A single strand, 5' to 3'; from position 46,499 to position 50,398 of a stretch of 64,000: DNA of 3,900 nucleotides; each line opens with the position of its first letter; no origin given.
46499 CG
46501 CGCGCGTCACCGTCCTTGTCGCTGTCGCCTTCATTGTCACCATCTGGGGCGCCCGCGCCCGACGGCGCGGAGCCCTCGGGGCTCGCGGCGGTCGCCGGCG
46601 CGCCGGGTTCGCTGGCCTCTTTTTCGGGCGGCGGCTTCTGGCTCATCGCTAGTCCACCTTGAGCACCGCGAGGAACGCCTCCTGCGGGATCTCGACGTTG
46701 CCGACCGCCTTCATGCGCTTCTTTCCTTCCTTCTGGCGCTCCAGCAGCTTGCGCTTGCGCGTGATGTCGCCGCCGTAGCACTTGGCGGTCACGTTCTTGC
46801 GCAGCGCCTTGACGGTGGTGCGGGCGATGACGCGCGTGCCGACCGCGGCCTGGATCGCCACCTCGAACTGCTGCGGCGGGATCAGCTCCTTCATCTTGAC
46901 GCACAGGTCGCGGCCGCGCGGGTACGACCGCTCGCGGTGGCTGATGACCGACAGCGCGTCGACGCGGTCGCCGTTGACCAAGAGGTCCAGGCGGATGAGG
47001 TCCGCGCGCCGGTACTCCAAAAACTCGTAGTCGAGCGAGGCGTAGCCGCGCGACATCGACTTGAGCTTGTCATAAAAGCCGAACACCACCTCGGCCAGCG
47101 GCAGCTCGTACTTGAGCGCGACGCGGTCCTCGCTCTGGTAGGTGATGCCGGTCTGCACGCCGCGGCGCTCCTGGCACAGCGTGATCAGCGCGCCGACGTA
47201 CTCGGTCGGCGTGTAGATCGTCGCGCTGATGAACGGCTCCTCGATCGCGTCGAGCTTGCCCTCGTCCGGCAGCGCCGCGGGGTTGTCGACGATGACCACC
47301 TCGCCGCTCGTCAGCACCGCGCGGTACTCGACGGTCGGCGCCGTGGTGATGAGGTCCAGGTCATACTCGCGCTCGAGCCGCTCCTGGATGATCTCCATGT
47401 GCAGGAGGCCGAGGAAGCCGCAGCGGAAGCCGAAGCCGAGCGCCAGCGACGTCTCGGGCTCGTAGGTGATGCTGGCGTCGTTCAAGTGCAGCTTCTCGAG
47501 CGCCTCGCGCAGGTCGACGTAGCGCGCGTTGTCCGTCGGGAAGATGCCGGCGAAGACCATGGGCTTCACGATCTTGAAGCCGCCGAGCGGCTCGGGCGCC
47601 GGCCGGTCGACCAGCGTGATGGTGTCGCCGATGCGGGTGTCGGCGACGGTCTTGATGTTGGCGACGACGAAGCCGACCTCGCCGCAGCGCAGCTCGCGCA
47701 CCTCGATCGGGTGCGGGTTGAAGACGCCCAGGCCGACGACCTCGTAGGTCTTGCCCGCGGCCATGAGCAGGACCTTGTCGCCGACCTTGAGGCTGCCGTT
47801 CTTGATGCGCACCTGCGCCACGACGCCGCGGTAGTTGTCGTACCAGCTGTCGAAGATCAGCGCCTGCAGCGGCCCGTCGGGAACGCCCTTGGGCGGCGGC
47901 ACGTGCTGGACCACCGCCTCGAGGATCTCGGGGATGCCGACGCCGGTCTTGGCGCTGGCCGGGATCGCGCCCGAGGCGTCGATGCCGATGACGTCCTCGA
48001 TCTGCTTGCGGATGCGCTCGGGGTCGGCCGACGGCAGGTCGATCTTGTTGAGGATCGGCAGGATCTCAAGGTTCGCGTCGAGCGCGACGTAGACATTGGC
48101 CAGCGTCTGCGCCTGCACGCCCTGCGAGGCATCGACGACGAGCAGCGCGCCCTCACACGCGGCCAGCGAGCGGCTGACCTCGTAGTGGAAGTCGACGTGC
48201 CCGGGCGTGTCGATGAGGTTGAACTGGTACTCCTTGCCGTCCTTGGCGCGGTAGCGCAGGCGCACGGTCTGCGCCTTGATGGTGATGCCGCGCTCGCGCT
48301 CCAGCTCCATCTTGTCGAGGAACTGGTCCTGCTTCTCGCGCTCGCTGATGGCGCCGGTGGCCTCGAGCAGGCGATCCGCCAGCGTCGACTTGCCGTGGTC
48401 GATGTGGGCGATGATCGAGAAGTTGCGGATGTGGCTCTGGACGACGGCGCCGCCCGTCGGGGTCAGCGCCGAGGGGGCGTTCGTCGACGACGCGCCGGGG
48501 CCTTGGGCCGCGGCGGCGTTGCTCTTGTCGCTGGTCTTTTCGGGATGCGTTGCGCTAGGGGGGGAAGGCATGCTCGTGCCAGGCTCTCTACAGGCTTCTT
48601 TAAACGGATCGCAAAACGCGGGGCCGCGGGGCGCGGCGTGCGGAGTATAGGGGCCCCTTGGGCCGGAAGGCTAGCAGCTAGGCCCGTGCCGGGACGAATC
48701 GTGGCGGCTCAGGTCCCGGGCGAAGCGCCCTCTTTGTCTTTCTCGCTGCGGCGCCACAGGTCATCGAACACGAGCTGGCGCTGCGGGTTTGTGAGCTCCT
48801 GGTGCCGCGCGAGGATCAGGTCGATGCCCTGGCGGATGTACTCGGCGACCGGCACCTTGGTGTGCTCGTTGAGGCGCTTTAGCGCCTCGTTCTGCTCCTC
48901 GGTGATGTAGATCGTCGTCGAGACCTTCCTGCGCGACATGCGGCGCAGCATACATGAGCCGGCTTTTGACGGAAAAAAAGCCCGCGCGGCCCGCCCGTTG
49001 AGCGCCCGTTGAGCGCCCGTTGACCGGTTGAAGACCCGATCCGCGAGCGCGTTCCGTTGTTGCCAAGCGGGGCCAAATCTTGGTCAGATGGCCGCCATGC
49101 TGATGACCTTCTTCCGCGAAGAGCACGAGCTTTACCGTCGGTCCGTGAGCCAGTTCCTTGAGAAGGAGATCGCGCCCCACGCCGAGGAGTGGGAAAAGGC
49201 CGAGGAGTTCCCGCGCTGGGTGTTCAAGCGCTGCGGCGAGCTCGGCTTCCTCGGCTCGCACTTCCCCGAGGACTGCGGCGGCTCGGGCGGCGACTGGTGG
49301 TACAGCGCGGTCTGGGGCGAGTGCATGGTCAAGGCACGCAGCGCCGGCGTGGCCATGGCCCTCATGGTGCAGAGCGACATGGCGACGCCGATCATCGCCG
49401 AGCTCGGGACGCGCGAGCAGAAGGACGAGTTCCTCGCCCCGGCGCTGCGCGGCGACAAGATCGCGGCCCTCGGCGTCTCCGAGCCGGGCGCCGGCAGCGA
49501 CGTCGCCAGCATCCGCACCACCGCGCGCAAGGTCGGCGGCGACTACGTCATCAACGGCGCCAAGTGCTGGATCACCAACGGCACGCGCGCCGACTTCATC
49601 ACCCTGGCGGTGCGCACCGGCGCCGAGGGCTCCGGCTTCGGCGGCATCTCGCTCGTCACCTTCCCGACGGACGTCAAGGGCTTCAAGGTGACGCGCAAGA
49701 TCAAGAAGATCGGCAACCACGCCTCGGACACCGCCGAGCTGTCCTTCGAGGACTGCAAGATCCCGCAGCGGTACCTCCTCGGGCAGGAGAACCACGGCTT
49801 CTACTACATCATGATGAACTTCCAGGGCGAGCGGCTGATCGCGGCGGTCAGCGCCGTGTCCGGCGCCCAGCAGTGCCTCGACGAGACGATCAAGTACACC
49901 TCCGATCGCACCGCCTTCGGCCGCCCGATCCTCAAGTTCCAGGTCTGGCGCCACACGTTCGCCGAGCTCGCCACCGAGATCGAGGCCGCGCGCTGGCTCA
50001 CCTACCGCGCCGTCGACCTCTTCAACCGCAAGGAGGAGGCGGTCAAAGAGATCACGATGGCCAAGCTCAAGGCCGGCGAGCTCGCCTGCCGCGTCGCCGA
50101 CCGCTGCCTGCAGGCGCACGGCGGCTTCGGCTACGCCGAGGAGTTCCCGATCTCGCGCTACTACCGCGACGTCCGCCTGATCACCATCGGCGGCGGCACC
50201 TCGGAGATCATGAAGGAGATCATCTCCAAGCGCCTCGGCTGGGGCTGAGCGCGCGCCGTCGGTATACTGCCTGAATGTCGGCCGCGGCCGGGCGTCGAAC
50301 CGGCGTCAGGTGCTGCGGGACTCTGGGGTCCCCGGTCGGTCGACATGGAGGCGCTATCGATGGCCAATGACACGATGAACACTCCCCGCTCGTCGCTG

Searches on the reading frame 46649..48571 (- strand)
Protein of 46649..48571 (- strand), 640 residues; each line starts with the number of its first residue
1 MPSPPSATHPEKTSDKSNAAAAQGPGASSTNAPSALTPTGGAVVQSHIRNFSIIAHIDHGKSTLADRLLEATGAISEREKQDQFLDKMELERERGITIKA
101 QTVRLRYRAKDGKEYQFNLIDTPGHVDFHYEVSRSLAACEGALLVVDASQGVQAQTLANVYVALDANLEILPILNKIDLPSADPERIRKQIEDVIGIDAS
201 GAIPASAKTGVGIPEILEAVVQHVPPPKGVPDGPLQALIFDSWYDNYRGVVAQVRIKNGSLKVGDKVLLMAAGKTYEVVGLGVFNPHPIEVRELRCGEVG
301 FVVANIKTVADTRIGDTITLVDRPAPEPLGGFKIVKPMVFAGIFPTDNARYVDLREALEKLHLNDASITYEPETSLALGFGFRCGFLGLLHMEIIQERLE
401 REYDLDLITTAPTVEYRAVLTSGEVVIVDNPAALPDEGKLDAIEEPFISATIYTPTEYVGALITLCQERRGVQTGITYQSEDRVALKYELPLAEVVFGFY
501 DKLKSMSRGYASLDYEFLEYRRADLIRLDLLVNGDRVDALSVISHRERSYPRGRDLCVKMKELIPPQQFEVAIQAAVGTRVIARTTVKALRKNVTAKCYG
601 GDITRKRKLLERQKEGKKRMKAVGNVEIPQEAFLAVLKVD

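Call 9: search_protein_families(library=pfam, proteins=[window:46649-48571:-], max_evalue=0.01)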
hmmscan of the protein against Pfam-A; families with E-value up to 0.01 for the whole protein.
window:46649-48571:- (640 aa): 8 families
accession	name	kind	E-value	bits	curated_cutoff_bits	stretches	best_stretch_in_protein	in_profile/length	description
PF00009.33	GTP_EFTU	-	9.7e-58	195.3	26.5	1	47-226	2-188/188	Elongation factor Tu GTP binding domain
PF06421.17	LepA_C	-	7.7e-50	167.9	29.7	1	532-638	1-107/107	GTP-binding protein LepA C-terminus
PF00679.30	EFG_C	-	1.1e-22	80.3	27.9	1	443-524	2-82/89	Elongation factor G C-terminus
PF03144.31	GTP_EFTU_D2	-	1.9e-10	41.5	30.3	1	249-319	1-73/73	Elongation factor Tu domain 2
PF22042.2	EF-G_D2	-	1e-06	29.2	27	1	234-319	1-82/84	Elongation factor G domain 2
PF01926.29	MMR_HSR1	-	1.5e-05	25.5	21.9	1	58-175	9-112/113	50S ribosome-binding GTPase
PF14492.12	EFG_III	-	4.2e-05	24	27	1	336-409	3-73/75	Elongation Factor G, domain III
PF16658.11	RF3_C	-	0.0025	18.1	40.1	1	336-415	8-84/132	Class II release factor RF3, C-terminal domain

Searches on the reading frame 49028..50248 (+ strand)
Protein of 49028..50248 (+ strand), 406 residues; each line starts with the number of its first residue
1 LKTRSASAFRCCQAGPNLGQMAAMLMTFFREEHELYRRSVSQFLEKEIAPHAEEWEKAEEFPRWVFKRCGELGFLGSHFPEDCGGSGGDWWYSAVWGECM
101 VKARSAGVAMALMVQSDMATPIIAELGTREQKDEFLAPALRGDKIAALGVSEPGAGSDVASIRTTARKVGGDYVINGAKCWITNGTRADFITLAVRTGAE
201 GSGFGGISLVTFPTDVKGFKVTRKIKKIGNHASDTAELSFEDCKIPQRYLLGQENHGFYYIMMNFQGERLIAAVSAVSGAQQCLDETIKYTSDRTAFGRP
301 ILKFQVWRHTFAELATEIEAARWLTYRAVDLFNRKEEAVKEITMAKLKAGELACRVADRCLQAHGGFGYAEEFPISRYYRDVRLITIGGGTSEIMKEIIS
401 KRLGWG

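Call 39: search_protein_families(library=pfam, proteins=[window:49028-50248:+], max_evalue=0.001)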
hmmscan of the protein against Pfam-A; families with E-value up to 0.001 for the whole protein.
window:49028-50248:+ (406 aa): 4 families
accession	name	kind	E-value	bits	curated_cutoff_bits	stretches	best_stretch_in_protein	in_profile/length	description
PF00441.29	Acyl-CoA_dh_1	-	1.1e-49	168.9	22.4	1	255-403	1-149/150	Acyl-CoA dehydrogenase, C-terminal domain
PF02771.21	Acyl-CoA_dh_N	-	7.8e-31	107.2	22.9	1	31-143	2-113/113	Acyl-CoA dehydrogenase, N-terminal domain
PF02770.24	Acyl-CoA_dh_M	-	1.2e-24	86.7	33.3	1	147-243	1-97/97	Acyl-CoA dehydrogenase, middle domain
PF08028.16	Acyl-CoA_dh_2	-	2.5e-17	63.9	22.7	1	271-386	2-127/134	Acyl-CoA dehydrogenase, C-terminal domain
